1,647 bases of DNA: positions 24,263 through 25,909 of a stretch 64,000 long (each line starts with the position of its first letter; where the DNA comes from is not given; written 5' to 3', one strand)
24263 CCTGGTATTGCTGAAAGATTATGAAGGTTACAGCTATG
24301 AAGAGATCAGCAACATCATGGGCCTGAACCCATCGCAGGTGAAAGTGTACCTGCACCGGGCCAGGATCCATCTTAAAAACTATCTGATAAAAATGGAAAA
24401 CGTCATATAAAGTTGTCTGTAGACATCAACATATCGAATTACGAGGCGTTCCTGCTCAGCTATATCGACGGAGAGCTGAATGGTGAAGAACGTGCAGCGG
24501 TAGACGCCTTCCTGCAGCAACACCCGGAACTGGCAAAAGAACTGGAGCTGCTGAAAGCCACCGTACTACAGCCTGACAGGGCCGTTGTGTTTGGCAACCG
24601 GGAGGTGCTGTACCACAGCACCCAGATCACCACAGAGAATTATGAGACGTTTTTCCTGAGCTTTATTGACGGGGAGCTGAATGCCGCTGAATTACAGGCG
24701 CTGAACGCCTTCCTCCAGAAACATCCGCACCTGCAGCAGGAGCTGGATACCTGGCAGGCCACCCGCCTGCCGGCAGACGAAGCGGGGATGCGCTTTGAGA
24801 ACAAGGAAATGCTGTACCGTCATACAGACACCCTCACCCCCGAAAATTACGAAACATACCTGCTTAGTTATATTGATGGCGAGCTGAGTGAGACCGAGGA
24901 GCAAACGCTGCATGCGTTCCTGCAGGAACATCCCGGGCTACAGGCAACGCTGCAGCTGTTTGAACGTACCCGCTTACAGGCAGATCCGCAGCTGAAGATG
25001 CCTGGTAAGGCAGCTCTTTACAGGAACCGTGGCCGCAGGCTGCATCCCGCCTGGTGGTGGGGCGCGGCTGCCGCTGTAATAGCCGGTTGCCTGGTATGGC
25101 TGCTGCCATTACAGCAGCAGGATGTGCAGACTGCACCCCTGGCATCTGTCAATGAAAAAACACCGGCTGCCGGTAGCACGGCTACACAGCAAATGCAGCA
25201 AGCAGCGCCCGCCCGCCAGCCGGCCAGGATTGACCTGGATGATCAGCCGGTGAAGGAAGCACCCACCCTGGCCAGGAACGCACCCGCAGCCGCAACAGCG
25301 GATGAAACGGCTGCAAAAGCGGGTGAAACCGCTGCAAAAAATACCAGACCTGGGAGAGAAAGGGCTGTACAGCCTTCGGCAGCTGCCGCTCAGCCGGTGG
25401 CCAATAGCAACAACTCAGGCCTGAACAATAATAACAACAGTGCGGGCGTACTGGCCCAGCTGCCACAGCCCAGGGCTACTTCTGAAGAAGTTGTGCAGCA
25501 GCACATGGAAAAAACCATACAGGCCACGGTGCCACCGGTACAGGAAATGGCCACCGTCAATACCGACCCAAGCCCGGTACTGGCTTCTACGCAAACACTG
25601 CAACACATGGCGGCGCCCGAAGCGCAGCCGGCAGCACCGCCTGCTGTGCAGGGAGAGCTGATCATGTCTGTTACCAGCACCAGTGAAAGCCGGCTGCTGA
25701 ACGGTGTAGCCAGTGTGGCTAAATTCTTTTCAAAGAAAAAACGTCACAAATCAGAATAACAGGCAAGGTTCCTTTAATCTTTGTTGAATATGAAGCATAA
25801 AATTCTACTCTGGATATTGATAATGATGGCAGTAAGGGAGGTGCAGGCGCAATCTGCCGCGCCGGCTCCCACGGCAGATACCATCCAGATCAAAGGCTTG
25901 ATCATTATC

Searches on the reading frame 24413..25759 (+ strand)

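Call 47: search_protein_families(library=pfam, proteins=[window:24413-25759:+], max_evalue=0.00001)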
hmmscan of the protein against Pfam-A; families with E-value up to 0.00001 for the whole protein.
window:24413-25759:+ (448 aa): 2 families
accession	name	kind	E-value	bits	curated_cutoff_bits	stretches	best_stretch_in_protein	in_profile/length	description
PF13490.11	zf-HC2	-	1.1e-06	29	22.2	0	16-32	10-26/35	Putative zinc-finger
PF05099.18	TerB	-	8.2e-06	26.5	24.4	0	15-43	11-39/118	Tellurite resistance protein TerB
